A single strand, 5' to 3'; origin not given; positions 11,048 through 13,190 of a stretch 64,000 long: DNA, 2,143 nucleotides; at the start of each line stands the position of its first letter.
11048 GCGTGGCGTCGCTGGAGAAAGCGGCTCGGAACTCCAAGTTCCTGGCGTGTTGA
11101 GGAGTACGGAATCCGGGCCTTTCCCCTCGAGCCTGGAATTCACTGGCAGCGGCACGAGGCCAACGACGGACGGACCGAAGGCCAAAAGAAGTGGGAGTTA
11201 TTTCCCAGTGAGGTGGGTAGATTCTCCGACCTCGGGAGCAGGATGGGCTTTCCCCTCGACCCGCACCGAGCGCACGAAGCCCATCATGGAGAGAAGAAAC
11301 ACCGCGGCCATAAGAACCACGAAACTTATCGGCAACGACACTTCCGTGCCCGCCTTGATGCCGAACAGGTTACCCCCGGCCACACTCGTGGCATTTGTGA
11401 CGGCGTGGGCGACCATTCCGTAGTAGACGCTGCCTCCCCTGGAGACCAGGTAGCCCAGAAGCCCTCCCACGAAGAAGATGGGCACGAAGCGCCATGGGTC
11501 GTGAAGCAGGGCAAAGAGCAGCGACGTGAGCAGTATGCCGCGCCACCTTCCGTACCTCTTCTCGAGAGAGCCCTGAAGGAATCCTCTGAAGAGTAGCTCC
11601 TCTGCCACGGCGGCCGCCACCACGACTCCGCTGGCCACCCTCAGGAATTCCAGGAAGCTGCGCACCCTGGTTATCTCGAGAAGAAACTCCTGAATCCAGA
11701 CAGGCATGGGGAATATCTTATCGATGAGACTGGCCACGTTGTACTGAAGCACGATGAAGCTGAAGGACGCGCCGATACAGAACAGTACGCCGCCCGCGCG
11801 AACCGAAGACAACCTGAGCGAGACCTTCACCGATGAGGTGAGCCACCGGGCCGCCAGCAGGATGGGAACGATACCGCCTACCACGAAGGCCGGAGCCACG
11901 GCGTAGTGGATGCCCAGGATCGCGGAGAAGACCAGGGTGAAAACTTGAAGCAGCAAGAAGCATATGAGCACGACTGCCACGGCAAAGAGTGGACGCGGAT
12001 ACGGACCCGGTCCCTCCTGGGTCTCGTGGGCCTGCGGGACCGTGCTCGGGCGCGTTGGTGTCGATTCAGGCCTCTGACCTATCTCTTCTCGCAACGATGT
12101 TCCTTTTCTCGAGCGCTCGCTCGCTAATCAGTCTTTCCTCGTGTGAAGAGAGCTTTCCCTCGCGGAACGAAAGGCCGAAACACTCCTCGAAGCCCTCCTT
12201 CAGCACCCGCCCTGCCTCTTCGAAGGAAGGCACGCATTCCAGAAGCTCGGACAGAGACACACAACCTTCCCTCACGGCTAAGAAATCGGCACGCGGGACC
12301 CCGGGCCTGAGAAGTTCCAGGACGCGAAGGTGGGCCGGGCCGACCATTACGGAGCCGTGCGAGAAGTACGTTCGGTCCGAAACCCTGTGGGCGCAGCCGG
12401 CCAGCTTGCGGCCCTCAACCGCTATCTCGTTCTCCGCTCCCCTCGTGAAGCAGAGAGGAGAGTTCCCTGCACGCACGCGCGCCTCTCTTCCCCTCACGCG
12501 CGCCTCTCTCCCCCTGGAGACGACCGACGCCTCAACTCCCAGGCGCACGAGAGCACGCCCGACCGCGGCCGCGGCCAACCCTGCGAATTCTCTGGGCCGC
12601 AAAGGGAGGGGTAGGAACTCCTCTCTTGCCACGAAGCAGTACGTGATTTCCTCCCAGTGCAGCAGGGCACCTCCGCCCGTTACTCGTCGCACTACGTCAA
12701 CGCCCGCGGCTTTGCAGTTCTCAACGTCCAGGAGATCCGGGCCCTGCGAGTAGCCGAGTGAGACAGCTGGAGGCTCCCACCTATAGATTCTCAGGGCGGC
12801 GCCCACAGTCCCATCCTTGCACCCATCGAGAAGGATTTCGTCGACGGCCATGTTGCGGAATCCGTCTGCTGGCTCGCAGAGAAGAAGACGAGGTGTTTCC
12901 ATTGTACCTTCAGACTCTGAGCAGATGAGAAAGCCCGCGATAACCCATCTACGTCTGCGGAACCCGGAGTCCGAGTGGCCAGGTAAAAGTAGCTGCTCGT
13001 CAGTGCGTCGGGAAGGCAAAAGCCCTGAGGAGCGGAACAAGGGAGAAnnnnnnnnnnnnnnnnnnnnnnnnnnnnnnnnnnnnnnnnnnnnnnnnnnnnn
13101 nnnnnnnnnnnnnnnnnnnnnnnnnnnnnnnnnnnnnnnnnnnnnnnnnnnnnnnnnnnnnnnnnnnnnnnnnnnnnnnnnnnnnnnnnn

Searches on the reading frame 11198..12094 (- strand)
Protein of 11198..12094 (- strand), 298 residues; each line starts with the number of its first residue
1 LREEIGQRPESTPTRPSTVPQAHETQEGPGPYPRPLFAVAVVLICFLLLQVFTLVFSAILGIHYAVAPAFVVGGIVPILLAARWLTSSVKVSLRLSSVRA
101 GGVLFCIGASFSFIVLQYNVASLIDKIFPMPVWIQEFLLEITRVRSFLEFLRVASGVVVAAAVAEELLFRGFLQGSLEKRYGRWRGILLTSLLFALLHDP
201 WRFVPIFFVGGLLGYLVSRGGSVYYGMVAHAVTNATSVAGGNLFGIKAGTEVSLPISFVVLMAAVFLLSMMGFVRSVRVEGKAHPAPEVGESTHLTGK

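Call 41: search_protein_families(library=pfam, proteins=[window:11198-12094:-], max_evalue=0.001)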
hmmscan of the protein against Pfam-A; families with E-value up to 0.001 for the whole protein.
window:11198-12094:- (298 aa): 1 family
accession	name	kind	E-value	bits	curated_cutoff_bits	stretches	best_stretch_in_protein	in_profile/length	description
PF02517.21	Rce1-like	-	2.7e-20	72.9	22.4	1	155-235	9-92/93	Type II CAAX prenyl endopeptidase Rce1-like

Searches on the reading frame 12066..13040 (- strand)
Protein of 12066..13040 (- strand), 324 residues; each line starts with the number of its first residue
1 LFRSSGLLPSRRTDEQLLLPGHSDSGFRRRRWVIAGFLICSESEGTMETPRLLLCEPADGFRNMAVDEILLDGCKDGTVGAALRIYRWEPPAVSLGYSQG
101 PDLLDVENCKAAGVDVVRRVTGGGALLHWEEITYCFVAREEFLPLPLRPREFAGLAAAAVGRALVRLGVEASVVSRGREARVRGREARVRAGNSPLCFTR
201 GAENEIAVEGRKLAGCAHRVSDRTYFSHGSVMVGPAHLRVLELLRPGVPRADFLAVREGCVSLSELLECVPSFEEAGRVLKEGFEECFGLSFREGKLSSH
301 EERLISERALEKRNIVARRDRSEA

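Call 41: search_protein_families(library=pfam, proteins=[window:12066-13040:-], max_evalue=0.001)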
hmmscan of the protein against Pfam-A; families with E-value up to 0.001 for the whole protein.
window:12066-13040:- (324 aa): 2 families
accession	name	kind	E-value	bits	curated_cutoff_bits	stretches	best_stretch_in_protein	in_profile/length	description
PF21948.1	LplA-B_cat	-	6.5e-24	85.4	27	1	59-284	1-199/200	Lipoyl protein ligase A/B catalytic domain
PF03099.24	BPL_LplA_LipB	-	6.5e-08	33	21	1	106-234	18-131/133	Biotin/lipoate A/B protein ligase family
